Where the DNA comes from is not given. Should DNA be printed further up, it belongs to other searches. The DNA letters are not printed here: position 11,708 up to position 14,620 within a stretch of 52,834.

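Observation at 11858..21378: Uncharacterised trio (anchored NHL/TPR propeller, Yip1 membrane protein, 870-aa secreted DUF5696-like protein) embedded between two ATPase-less sugar ABC importers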

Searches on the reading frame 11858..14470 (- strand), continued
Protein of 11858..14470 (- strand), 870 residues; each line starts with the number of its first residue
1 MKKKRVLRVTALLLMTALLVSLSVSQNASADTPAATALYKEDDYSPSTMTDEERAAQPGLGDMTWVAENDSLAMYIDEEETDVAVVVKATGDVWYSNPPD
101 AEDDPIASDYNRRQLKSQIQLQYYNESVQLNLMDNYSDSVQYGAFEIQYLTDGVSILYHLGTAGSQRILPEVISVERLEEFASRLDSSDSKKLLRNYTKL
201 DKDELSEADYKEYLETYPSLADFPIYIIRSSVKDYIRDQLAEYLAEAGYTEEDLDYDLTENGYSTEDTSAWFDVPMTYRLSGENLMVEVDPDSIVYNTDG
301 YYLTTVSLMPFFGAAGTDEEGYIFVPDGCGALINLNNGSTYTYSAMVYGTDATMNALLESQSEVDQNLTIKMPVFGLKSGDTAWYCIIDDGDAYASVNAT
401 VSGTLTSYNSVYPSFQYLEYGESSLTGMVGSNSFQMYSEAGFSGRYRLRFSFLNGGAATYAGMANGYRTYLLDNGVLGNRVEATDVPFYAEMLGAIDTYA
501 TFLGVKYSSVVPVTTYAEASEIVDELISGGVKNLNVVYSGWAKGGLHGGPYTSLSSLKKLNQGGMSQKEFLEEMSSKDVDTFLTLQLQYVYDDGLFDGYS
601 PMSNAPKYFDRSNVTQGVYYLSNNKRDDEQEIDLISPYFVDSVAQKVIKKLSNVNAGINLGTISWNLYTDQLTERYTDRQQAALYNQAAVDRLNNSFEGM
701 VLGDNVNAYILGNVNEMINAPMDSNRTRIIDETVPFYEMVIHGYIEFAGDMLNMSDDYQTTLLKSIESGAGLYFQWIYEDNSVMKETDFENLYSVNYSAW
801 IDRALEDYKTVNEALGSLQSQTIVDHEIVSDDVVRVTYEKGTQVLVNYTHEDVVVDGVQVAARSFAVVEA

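Call 77: search_protein_representatives(alignment_id=A1)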
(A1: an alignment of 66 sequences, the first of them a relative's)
Query: 66 sequences, 858 profile positions. Proteins with E-value up to 0.001 (for the whole library): 7014; up to 1e-10: 5590; up to 1e-30: 4099. The best 150 are listed.
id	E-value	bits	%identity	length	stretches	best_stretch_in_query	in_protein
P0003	0.0e+00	1174.4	-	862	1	1-855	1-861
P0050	0.0e+00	1143.8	-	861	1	2-857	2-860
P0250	0.0e+00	1087.4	-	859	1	2-857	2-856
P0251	0.0e+00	1043.2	-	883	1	8-857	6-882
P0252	0.0e+00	1030.3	-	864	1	12-855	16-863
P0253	0.0e+00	1029.1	-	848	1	8-855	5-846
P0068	0.0e+00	1023.4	-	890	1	6-856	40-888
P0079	0.0e+00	1021.0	-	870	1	9-857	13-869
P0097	0.0e+00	1019.2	-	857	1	2-857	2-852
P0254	1.0e-298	1009.7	-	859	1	10-856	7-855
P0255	3.8e-298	1007.8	-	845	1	46-856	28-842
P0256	2.0e-296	1002.1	-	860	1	2-856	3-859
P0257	2.1e-296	1002.0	-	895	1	11-857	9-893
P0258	1.9e-294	995.5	-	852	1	8-856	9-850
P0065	3.6e-293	991.3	-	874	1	11-855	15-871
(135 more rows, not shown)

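Call 79: find_encoding_contigs(protein=P0105, flank=10000, max_places=1)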
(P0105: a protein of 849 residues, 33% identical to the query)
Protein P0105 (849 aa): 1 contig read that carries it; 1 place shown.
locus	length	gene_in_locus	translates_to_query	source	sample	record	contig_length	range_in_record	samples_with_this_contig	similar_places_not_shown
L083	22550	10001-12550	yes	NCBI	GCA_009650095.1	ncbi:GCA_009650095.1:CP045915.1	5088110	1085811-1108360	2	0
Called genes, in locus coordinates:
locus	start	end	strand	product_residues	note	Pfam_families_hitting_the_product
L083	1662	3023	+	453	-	PF01547:SBP_bac_1, PF13416:SBP_bac_8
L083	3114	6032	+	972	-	PF01547:SBP_bac_1, PF13416:SBP_bac_8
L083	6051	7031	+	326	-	PF00528:BPD_transp_1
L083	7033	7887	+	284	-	PF00528:BPD_transp_1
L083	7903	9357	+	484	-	PF01436:NHL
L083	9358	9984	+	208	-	PF04893:Yip1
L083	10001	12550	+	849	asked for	PF18952:DUF5696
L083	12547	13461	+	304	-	PF00528:BPD_transp_1 (weak)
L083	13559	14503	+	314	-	PF00528:BPD_transp_1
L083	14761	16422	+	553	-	PF01547:SBP_bac_1, PF13416:SBP_bac_8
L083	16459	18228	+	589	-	PF00672:HAMP, PF06580:His_kinase, PF02518:HATPase_c (weak)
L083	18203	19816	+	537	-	PF00072:Response_reg, PF12833:HTH_18, PF00165:HTH_AraC (weak)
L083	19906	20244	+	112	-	-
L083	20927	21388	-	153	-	PF22888:FIMAH (weak)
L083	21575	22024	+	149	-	PF07606:DUF1569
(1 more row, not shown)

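Call 80: find_encoding_contigs(protein=P0118, flank=10000, max_places=1)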
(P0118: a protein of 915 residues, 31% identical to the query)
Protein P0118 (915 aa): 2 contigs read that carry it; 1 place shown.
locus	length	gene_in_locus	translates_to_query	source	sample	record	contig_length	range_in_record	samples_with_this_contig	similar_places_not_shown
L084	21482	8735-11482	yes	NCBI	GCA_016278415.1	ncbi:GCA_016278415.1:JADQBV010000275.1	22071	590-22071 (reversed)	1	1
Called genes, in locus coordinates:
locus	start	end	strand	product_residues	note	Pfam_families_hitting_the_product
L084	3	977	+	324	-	?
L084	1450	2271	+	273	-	PF01261:AP_endonuc_2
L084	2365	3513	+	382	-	PF04015:DUF362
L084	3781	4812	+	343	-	PF00150:Cellulase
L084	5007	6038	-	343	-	PF00356:LacI, PF00532:Peripla_BP_1, PF13407:Peripla_BP_4, PF13377:Peripla_BP_3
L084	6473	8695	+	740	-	PF01436:NHL, PF04893:Yip1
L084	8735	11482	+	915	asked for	PF18952:DUF5696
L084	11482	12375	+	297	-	PF00528:BPD_transp_1 (weak)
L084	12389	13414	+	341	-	PF00528:BPD_transp_1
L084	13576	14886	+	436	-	-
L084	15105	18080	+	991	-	PF01547:SBP_bac_1, PF13416:SBP_bac_8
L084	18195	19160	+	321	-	PF00528:BPD_transp_1 (faint)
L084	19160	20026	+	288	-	PF00528:BPD_transp_1 (weak)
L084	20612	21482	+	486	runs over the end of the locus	?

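Call 83: search_protein_families(library=pfam, proteins=[L075:17246-18682:-, L040:18193-19200:+, L055:15604-16581:+, L002:17308-20187:-, L020:16979-19243:+, L020:19260-20519:+, L051:15976-18276:+, L043:14234-17047:+, L071:18913-21630:+, L071:14529-16823:+], max_evalue=0.00001)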
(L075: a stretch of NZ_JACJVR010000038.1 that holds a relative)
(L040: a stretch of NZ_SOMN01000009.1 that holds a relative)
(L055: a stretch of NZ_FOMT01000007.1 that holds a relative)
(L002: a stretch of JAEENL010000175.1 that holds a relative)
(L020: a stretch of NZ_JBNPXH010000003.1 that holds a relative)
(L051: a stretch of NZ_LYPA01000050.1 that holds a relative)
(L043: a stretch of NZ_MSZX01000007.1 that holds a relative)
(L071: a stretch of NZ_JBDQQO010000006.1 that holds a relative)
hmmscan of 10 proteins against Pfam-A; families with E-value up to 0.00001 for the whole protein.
L075:17246-18682:- (479 aa): 0 families

L040:18193-19200:+ (336 aa): 1 family
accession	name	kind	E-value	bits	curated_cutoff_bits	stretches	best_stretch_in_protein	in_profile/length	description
PF00528.27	BPD_transp_1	-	2.5e-14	53.9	26.4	1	116-331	2-183/184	Binding-protein-dependent transport system inner membrane component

L055:15604-16581:+ (326 aa): 0 families

L002:17308-20187:- (960 aa): 3 families
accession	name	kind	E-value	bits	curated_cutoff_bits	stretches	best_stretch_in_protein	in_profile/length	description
PF22848.2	ASD1_dom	-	2.7e-35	122.5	22.2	1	307-569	5-232/239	Alpha-L-arabinofuranosidase 1 domain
PF06964.18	Alpha-L-AF_C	-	1.9e-25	90.4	27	1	589-951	16-165/165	Alpha-L-arabinofuranosidase C-terminal domain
PF02018.23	CBM_4_9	-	4.9e-07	30.6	25.9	1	133-271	2-130/136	Carbohydrate binding domain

L020:16979-19243:+ (755 aa): 1 family
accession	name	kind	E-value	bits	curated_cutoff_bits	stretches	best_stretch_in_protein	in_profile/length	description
PF17132.9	Glyco_hydro_106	-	1.1e-21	77.5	29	1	220-437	266-492/743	alpha-L-rhamnosidase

L020:19260-20519:+ (420 aa): 2 families
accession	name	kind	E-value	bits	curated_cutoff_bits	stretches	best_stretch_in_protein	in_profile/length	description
PF11790.14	Glyco_hydro_cc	-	1.3e-49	169.3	21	1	85-328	4-237/237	Glycosyl hydrolase catalytic core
PF05345.18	He_PIG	-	1e-12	48.7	24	1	338-415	3-93/96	Putative Ig domain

L051:15976-18276:+ (767 aa): 3 families
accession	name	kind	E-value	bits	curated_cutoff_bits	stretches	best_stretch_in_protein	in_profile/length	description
PF22124.2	Glyco_hydro_95_cat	-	7.2e-184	611.9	27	1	264-669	1-408/408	Glycosyl hydrolase family 95 catalytic domain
PF14498.12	Glyco_hyd_65N_2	-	1.2e-66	225.5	27.7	1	11-246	1-233/234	Glycosyl hydrolase family 65, N-terminal domain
PF21307.2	Glyco_hydro_95_C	-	2.1e-25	89.5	27.6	1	671-764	1-94/94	Glycoside hydrolase family 95, C-terminal domain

L043:14234-17047:+ (938 aa): 5 families
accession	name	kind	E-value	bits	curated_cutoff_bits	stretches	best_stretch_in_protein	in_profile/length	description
PF18438.7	Glyco_hydro_38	-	3.9e-41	140.1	28.4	1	413-522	2-110/111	Glycosyl hydrolases family 38 C-terminal domain 1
PF01074.27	Glyco_hydro_38N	-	1.7e-33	116.6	25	1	15-280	1-257/270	Glycosyl hydrolases family 38 N-terminal domain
PF09261.16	Alpha-mann_mid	-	3.4e-15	56.3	31.1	1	306-397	5-95/96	Alpha mannosidase middle domain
PF07748.19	Glyco_hydro_38C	-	8.9e-14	52.7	25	1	544-770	2-200/206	Glycosyl hydrolases family 38 C-terminal domain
PF17677.7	Glyco_hydro38C2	-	6.1e-13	49.1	22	1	854-926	2-72/72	Glycosyl hydrolases family 38 C-terminal beta sandwich domain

L071:18913-21630:+ (906 aa): 4 families
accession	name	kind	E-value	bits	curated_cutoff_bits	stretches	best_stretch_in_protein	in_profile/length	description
PF22666.2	Glyco_hydro_2_N2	-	4.3e-61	206.3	27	1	63-240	1-167/167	Glycosyl hydrolase 2 galactose-binding domain-like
PF17786.7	Mannosidase_ig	-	2.2e-18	67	23.4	1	723-811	3-91/91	Mannosidase Ig/CBM-like domain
PF17753.7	Ig_mannosidase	-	1.6e-16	60.1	22.6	1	818-897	5-80/81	Ig-fold domain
PF00703.27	Glyco_hydro_2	-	3.1e-13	50.9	23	1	251-353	2-109/109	Glycosyl hydrolases family 2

L071:14529-16823:+ (765 aa): 1 family
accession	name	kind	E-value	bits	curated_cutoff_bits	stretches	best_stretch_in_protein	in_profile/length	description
PF16586.11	DUF5060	-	9.3e-14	51.9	27.2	1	80-148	1-68/70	Domain of unknown function (DUF5060)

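Call 88: search_dna_similar(query=window:11858-14470:-, collection=plasmids, mode=protein, max_evalue=1e-20, max_rows=15)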
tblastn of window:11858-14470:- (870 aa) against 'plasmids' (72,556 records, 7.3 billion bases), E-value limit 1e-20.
Records with a match: 2; places in all: 2; records where one place covers at least 80% of the query: 1.
Best place of each record, by identity: <60% 2.
By first word of the organism name: Butyrivibrio 1; Paenibacillus 1.
By predicted mobility (MOB-suite, as given by PLSDB): non-mobilizable 2.
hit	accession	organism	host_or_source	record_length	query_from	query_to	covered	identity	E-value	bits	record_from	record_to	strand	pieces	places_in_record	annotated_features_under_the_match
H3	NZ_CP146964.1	Butyrivibrio fibrisolvens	Bovinae,Bovine rumen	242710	63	865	92%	46.1%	0e+0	692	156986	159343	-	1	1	DUF5696 domain-containing protein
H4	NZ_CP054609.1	Paenibacillus cellulosilyticus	cell culture,soil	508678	202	870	77%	28.6%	5e-53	209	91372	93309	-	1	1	DUF5696 domain-containing protein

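Call 89: get_annotated_region(hit=H3, flank=12000)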
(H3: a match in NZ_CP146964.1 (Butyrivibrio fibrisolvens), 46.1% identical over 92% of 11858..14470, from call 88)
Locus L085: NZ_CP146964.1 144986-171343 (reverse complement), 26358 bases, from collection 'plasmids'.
description: Butyrivibrio fibrisolvens strain D1 plasmid pNP243, complete sequence
organism: Butyrivibrio fibrisolvens (NCBI taxid 831)
taxonomy: Bacteria; Bacillota; Clostridia; Lachnospirales; Lachnospiraceae; Butyrivibrio; Butyrivibrio fibrisolvens
host: -; source: Bovinae,Bovine rumen; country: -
typing (MOB-suite, as given by PLSDB): non-mobilizable
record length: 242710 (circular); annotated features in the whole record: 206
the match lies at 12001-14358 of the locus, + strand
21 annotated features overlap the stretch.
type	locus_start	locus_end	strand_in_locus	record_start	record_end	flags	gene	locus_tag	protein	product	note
CDS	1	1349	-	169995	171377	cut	-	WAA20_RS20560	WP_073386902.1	response regulator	GO:0000160 - phosphorelay signal transduction system [Evidence IEA]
CDS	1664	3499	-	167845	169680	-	-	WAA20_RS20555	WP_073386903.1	histidine kinase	GO:0000160 - phosphorelay signal transduction system [Evidence IEA]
CDS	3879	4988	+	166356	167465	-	-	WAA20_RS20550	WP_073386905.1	glycoside hydrolase family 43 protein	-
CDS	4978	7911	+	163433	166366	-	-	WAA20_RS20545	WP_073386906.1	extracellular solute-binding protein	-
CDS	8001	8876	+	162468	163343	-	-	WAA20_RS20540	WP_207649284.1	sugar ABC transporter permease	-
CDS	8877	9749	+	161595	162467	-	-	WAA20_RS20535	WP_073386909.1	carbohydrate ABC transporter permease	GO:0008643 - carbohydrate transport [Evidence IEA]; GO:0055085 - transmembrane transport [Evidence IEA]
CDS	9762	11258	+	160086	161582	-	-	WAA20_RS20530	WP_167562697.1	NHL repeat-containing protein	-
CDS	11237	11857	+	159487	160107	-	-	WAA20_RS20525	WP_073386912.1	YIP1 family protein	-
CDS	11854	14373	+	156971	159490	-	-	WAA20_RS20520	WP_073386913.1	DUF5696 domain-containing protein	-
CDS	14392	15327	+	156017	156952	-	-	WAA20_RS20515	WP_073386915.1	sugar ABC transporter permease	-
CDS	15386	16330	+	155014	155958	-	-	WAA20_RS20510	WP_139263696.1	carbohydrate ABC transporter permease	GO:0008643 - carbohydrate transport [Evidence IEA]; GO:0055085 - transmembrane transport [Evidence IEA]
CDS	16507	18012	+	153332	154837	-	-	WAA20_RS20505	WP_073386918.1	extracellular solute-binding protein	-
CDS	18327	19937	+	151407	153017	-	-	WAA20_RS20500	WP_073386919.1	extracellular solute-binding protein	-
CDS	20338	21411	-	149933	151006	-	-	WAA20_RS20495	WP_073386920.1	J domain-containing protein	-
CDS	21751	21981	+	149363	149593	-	-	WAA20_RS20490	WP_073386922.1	hypothetical protein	-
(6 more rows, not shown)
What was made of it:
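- The cassette is also present in Gracilibacillus and on Butyrivibrio fibrisolvens D1 plasmid pNP243 (calls 79, 89).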

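Call 90: get_annotated_region(hit=H4, flank=10000)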
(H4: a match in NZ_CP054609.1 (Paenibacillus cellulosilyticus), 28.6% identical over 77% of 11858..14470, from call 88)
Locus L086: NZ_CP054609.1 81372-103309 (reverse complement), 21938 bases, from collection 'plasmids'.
description: Paenibacillus cellulosilyticus strain KACC 14175 plasmid unnamed1, complete sequence
organism: Paenibacillus cellulosilyticus (NCBI taxid 375489)
taxonomy: Bacteria; Bacillota; Bacilli; Bacillales; Paenibacillaceae; Paenibacillus; Paenibacillus cellulosilyticus
host: -; source: cell culture,soil; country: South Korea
typing (MOB-suite, as given by PLSDB): non-mobilizable
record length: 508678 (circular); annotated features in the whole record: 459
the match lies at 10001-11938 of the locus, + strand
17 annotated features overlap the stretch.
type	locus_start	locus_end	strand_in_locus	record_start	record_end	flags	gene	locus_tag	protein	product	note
CDS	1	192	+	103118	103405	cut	-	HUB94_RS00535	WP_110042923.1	stage VI sporulation protein F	-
CDS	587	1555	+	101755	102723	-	-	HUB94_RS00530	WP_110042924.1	aldo/keto reductase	-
CDS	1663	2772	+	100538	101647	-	ugpC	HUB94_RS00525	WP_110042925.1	sn-glycerol-3-phosphate ABC transporter ATP-binding protein UgpC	-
CDS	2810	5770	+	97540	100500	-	-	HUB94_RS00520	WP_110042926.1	extracellular solute-binding protein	-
CDS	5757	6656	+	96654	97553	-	-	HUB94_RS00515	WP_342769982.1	sugar ABC transporter permease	-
CDS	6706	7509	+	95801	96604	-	-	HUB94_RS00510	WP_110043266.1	carbohydrate ABC transporter permease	GO:0008643 - carbohydrate transport [Evidence IEA]; GO:0055085 - transmembrane transport [Evidence IEA]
CDS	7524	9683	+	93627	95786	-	-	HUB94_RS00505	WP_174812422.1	YIP1 family protein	-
CDS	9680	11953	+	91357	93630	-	-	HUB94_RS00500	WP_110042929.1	DUF5696 domain-containing protein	-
CDS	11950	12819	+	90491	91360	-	-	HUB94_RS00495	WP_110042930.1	sugar ABC transporter permease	-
CDS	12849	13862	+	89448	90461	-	-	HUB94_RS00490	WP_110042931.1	carbohydrate ABC transporter permease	GO:0008643 - carbohydrate transport [Evidence IEA]; GO:0055085 - transmembrane transport [Evidence IEA]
CDS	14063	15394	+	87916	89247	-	-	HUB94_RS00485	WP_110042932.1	LLM class flavin-dependent oxidoreductase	-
CDS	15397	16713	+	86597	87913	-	-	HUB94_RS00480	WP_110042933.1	LLM class flavin-dependent oxidoreductase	-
CDS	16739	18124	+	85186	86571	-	-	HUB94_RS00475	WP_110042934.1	extracellular solute-binding protein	-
CDS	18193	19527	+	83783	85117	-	-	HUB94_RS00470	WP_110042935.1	LLM class flavin-dependent oxidoreductase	-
CDS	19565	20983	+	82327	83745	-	-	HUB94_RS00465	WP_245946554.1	extracellular solute-binding protein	-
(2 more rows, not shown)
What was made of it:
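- A UgpC-type gene lies directly upstream of the divergent cassette L086 (call 90).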

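Call 93: search_solved_structures(query=L086:14063-15394:+, max_evalue=1e-10)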
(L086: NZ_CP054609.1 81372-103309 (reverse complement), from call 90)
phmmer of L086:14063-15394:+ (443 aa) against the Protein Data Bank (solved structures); distinct sequences matched with E-value up to 1e-10: 16.
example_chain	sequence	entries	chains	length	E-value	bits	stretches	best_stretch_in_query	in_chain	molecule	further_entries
1tvl_A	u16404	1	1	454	4.7e-98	332.2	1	11-434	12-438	protein YTNJ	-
6ask_A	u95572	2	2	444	5.6e-98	331.9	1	11-432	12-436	Putative monooxygenase MoxC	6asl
1yw1_A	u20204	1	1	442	5.6e-98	331.9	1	11-432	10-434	PROTEIN YTNJ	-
7e36_B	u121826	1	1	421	2.2e-85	290.4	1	1-429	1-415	FMN-dependent oxidoreductase (Nitrilotriacetate monooxygenase family)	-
3sdo_A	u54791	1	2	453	2.6e-80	273.7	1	6-427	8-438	Nitrilotriacetate monooxygenase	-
5tlc_A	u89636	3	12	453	2.6e-78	267.1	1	4-430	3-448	Dibenzothiophene desulfurization enzyme A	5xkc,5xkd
6ak1_A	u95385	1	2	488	5.2e-68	233.2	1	6-424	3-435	Dimethyl-sulfide monooxygenase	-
5dqp_A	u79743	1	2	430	1.4e-66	228.5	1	5-428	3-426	EDTA monooxygenase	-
3b9n_A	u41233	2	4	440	2.2e-66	227.8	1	6-311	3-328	Alkane monooxygenase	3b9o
6lr1_A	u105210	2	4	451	4.2e-59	203.8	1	8-424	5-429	Hexachlorobenzene oxidative dehalogenase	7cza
5w48_A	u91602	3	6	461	3.5e-53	184.3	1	20-424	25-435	Riboflavin Lyase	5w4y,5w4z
7e36_A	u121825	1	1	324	7.5e-37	130.5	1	42-230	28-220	Alkanesulfonate monooxygenase SsuD/methylene tetrahydromethanopterin reductase-like flavin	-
3rao_A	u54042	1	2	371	3.7e-12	49.2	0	63-161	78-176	Putative Luciferase-like Monooxygenase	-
6sgg_AAA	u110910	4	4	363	4.1e-11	45.7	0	61-162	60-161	Pyrimidine monooxygenase RutA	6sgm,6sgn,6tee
6sgl_AAA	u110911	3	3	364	4.1e-11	45.7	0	61-162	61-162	Pyrimidine monooxygenase RutA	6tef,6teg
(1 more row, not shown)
